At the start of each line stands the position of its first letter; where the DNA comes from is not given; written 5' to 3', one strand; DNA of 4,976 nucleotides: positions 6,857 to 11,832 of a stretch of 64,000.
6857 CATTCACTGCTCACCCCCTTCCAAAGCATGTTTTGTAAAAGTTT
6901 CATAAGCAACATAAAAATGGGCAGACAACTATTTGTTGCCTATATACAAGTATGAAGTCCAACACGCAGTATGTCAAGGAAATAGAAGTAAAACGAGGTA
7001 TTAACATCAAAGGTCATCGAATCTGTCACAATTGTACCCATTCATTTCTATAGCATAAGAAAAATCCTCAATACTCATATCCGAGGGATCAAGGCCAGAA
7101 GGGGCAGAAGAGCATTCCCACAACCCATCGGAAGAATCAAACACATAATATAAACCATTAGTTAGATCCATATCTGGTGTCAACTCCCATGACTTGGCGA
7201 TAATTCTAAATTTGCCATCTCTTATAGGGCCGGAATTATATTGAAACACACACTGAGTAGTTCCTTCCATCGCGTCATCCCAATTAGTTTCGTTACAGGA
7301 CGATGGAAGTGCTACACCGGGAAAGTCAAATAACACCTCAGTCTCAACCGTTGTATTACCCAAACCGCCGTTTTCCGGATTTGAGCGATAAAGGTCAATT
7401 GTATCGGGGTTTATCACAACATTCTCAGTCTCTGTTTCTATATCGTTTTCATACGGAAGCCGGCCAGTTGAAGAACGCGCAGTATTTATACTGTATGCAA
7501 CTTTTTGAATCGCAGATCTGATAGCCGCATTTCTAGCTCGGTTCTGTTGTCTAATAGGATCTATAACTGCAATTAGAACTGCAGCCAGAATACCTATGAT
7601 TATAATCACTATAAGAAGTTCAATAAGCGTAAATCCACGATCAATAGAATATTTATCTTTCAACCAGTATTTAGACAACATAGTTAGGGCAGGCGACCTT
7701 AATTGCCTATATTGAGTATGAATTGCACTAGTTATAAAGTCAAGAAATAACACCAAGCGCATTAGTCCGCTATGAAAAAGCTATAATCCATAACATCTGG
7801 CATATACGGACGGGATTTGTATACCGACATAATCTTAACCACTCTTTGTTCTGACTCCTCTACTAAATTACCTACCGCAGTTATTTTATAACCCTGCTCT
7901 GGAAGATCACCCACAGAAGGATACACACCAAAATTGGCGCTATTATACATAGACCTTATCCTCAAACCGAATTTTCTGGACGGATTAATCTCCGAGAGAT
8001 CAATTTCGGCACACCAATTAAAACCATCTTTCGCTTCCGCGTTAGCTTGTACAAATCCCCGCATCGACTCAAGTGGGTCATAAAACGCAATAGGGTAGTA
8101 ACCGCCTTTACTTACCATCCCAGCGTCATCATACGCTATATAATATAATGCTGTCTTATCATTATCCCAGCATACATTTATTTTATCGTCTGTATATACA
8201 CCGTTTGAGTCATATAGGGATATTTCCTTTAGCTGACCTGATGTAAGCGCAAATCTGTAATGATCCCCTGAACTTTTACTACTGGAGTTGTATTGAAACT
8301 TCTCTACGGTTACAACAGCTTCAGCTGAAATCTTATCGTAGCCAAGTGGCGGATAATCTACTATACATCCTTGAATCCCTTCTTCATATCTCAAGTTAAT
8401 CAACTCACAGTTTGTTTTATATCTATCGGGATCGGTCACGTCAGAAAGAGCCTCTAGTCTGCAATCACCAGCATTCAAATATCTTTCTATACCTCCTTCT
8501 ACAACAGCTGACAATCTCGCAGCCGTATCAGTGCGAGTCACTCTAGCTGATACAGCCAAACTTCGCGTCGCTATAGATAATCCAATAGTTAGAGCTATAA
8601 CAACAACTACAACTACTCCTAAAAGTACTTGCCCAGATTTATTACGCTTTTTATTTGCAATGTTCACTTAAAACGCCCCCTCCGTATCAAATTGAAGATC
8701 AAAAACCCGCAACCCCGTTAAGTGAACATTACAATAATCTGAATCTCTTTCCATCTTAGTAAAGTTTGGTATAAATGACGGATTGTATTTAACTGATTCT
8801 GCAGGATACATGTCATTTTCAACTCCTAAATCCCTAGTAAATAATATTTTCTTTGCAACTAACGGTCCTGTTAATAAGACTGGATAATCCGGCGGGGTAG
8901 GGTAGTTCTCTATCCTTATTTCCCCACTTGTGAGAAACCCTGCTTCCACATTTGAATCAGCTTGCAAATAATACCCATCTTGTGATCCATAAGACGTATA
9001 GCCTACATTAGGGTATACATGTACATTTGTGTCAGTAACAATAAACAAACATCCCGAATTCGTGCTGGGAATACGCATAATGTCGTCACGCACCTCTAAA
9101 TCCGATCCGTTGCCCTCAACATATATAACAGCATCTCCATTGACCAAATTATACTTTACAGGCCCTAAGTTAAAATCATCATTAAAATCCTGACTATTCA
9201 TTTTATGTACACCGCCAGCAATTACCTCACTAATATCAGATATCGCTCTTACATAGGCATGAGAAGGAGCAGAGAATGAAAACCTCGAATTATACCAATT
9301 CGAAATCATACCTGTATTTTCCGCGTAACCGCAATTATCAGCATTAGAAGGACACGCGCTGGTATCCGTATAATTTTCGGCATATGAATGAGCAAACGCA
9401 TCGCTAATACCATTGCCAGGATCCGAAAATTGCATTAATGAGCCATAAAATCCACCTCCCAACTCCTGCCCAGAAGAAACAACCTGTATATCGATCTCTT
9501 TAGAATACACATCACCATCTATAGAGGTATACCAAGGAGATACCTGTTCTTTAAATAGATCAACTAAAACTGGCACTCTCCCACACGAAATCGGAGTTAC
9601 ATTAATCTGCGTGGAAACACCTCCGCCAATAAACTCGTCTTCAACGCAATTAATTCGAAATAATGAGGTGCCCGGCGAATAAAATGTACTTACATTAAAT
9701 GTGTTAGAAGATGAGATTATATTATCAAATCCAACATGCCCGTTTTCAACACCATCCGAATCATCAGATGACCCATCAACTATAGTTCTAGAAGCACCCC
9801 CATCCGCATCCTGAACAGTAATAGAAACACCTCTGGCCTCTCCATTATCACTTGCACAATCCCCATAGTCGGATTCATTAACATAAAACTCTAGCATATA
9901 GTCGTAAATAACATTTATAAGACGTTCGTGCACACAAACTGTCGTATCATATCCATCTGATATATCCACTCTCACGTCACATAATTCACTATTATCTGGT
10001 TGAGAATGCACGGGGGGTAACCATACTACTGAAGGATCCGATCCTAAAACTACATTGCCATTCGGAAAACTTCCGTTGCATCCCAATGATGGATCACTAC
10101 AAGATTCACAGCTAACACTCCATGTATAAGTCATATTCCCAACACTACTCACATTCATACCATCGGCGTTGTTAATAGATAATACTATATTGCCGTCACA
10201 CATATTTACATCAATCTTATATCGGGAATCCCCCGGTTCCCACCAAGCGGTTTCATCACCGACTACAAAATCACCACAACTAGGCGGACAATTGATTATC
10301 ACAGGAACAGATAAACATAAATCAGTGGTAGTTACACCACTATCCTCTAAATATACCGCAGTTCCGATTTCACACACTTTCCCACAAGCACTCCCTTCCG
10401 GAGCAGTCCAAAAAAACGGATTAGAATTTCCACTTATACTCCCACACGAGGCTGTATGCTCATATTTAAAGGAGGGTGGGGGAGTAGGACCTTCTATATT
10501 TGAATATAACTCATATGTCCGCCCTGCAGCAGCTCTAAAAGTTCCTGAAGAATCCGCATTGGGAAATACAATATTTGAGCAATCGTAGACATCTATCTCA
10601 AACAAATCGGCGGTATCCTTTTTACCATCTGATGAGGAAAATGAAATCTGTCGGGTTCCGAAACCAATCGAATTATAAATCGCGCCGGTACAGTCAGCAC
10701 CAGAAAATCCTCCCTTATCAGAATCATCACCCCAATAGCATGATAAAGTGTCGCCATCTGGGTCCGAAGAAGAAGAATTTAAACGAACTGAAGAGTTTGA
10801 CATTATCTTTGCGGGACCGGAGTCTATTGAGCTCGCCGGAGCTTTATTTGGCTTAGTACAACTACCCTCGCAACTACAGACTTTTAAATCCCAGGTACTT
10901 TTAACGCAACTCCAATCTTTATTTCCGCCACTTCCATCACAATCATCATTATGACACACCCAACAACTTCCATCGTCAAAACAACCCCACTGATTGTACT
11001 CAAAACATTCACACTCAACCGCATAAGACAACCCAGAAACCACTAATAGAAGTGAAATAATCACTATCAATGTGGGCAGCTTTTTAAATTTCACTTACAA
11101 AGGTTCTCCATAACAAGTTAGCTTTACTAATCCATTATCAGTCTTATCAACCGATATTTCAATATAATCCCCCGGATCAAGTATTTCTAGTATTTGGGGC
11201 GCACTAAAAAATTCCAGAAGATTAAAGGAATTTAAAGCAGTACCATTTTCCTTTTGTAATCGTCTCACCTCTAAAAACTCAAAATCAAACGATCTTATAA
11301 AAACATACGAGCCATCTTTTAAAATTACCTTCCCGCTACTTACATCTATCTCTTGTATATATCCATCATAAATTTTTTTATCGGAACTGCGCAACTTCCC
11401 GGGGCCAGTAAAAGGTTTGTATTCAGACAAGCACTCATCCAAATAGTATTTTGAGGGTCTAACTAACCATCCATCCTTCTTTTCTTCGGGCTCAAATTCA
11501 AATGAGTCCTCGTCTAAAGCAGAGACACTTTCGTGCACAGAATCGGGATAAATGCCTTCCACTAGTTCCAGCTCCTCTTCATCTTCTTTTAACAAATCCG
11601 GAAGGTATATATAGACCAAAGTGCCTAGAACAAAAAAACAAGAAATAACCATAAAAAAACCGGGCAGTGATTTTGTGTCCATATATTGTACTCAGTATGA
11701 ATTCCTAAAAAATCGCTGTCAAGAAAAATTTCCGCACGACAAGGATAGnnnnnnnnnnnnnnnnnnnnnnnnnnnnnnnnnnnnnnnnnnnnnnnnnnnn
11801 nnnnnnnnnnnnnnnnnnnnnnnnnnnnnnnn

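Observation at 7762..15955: Tandemly duplicated three-gene pilus-adhesin cassette (membrane-anchored protein, ~800-aa secreted Cys-rich protein, PilX-like protein)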

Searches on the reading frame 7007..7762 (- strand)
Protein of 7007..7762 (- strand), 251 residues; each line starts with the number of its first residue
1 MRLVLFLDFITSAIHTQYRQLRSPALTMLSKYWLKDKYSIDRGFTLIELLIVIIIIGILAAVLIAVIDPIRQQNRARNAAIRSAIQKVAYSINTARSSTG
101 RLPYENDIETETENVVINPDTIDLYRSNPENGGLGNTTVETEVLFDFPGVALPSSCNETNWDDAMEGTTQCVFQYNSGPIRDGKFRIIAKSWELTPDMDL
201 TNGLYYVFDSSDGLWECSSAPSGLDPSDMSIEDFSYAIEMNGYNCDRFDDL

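Call 10: search_protein_families(library=pfam, proteins=[window:7007-7762:-], max_evalue=0.001)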
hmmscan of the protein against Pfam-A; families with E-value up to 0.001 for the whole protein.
window:7007-7762:- (251 aa): 1 family
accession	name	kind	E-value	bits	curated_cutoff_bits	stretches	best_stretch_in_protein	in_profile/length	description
PF07963.17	N_methyl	-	1.2e-07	31.4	21.2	1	42-63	5-26/27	Prokaryotic N-terminal methylation motif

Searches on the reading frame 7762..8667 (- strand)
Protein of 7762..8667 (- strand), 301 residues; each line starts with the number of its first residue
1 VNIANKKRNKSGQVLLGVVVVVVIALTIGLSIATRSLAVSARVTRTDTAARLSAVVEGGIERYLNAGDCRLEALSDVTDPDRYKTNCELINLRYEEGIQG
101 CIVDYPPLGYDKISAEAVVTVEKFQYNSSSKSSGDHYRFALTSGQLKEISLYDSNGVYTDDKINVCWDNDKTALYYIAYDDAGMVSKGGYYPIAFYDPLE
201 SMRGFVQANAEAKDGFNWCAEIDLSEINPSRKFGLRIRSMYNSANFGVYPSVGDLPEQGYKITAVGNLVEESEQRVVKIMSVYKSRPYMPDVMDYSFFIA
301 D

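Call 4: search_protein_families(library=pfam, proteins=[window:7762-8667:-], max_evalue=1)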
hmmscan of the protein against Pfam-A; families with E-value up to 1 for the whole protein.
window:7762-8667:- (301 aa): 2 families
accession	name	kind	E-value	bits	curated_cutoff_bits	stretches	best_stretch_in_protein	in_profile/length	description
PF10335.14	DUF294_C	-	0.12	12.7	22.5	1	31-59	47-75/145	Putative nucleotidyltransferase substrate binding domain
PF13667.11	ThiC-associated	-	0.16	12.2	27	1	146-165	41-60/81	ThiC-associated domain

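Call 11: search_protein_families(library=ncbifam, proteins=[window:7762-8667:-], max_evalue=1)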
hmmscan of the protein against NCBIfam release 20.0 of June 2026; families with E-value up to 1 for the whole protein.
window:7762-8667:- (301 aa): 3 families
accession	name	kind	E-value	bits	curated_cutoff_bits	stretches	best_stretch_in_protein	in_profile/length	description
TIGR03836.1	termin_org_HMW1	equivalog_domain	0.0096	16.2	85.2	1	151-184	21-54/82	cytadherence high molecular weight protein 1 N-terminal region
NF006194.0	PRK08324.2-2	equivalog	0.02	13.5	686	1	9-87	431-509/703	bifunctional aldolase/short-chain dehydrogenase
NF042941.1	Retron_TIR_antiphage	equivalog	0.14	10.9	600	1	203-252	73-126/464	TIR domain-containing anti-phage reverse transcriptase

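Call 89: search_protein_families(library=phrogs, proteins=[window:7762-8667:-], max_evalue=0.01)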
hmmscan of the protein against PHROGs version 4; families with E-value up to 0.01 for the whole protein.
window:7762-8667:- (301 aa): 0 families

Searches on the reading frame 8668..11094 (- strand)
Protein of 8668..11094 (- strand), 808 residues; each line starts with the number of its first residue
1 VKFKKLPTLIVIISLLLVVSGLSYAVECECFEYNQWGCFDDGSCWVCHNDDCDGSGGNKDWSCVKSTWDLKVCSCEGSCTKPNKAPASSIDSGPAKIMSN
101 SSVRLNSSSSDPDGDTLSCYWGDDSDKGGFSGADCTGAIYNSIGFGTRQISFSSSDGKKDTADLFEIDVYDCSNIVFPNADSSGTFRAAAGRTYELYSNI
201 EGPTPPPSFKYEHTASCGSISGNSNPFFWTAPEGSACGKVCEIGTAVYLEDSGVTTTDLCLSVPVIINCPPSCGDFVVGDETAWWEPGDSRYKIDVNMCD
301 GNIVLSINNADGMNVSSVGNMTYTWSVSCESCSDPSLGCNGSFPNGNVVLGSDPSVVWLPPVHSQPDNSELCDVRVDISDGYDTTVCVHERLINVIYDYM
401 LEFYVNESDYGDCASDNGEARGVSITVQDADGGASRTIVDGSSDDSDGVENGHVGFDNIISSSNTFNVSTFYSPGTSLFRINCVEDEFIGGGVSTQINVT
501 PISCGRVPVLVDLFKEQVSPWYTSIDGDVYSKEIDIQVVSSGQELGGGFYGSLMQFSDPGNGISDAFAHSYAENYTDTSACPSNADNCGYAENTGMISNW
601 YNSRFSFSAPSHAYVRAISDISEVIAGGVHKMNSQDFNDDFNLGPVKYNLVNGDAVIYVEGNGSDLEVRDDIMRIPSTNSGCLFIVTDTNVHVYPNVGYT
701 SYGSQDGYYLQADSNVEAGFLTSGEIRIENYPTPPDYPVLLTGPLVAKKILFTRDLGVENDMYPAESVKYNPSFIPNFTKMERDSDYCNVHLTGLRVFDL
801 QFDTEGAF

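Call 4: search_protein_families(library=pfam, proteins=[window:8668-11094:-], max_evalue=1)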
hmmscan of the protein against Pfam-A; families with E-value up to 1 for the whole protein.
window:8668-11094:- (808 aa): 0 families

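Call 11: search_protein_families(library=ncbifam, proteins=[window:8668-11094:-], max_evalue=1)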
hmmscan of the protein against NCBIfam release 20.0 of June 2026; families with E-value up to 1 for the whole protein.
window:8668-11094:- (808 aa): 2 families
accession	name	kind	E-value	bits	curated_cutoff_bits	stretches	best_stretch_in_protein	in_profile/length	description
NF038112.1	myxo_dep_M36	subfamily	0.03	11.4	1500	1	80-172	1470-1550/1604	myxosortase-dependent M36 family metallopeptidase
TIGR04203.1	RPT_S_cricet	repeat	0.19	11.9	60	0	416-439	8-31/38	TIGR04203-type repeat-containing surface protein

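Call 89: search_protein_families(library=phrogs, proteins=[window:8668-11094:-], max_evalue=0.01)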
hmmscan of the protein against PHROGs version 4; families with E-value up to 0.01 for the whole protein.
window:8668-11094:- (808 aa): 0 families

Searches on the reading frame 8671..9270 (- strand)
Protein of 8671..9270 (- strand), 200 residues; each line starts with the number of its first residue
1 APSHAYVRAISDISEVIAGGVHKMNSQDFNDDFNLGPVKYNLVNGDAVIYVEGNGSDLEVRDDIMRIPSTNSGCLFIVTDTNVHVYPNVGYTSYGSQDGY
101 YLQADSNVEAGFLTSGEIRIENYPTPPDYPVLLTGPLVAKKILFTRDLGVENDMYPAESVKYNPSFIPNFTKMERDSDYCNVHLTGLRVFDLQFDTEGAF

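Call 87: search_solved_structures(query=A5, max_evalue=10)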
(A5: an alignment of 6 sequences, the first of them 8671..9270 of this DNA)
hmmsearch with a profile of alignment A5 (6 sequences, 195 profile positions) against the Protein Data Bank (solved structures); distinct sequences matched with E-value up to 10: 4.
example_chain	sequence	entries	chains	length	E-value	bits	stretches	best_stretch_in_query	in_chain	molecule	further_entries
8k2r_A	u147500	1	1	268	0.49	13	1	7-82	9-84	Molecular chaperone HtpG (Fragment)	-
8k2s_A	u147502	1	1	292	0.58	12.8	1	7-82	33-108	Molecular chaperone HtpG (Fragment)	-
2gq0_A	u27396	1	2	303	0.66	12.6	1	7-82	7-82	Chaperone protein htpG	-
1y4s_A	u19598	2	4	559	1.6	11.4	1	7-82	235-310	Chaperone protein htpG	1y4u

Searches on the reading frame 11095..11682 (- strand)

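Call 4: search_protein_families(library=pfam, proteins=[window:11095-11682:-], max_evalue=1)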
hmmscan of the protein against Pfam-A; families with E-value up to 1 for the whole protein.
window:11095-11682:- (195 aa): 1 family
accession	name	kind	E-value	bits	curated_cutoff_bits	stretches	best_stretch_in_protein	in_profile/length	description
PF05744.16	Benyvirus_P25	-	0.13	11.7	25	1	80-136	103-160/240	Benyvirus P25/P26 protein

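Call 11: search_protein_families(library=ncbifam, proteins=[window:11095-11682:-], max_evalue=1)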
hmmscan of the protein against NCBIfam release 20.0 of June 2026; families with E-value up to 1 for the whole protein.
window:11095-11682:- (195 aa): 0 families

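Call 89: search_protein_families(library=phrogs, proteins=[window:11095-11682:-], max_evalue=0.01)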
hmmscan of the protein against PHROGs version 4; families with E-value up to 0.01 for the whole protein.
window:11095-11682:- (195 aa): 0 families
